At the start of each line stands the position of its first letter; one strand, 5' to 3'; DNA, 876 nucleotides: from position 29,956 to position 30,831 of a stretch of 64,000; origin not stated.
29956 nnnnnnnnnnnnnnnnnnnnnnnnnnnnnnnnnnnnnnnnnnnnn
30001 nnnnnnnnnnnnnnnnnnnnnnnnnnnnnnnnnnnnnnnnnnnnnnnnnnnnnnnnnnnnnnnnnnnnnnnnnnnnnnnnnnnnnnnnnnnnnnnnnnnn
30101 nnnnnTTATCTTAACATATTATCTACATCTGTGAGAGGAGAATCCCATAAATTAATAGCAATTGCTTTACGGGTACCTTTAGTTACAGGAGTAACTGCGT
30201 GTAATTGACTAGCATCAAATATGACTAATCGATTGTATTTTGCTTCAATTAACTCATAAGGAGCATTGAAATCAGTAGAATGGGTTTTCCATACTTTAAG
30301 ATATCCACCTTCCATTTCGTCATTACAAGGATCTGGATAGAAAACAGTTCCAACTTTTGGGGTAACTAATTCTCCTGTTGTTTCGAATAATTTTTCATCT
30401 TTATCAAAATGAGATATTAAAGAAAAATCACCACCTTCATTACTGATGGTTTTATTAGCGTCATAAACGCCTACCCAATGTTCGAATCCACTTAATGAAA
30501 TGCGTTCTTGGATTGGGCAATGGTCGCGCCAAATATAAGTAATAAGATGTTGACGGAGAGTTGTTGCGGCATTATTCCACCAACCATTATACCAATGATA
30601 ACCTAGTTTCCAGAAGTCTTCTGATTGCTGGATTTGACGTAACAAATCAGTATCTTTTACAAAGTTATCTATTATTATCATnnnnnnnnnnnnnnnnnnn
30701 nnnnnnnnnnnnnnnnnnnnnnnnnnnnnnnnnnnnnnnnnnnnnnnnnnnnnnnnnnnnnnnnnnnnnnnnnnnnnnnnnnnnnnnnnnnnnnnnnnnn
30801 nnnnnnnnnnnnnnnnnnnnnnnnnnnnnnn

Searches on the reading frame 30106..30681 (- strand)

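Call 13: search_protein_families(library=pfam, proteins=[window:30106-30681:-], max_evalue=0.01)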
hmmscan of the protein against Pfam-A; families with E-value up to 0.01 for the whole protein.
window:30106-30681:- (191 aa): 3 families
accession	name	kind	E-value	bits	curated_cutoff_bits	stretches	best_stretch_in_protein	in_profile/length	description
PF13640.12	2OG-FeII_Oxy_3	-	4.8e-10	40.7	27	1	85-178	9-97/98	2OG-Fe(II) oxygenase superfamily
PF20043.4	DUF6445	-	0.00044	20.7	24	0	141-162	179-200/224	Family of unknown function (DUF6445)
PF13661.12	2OG-FeII_Oxy_4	-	0.0036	18.2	27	1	107-179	21-96/98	2OG-Fe(II) oxygenase superfamily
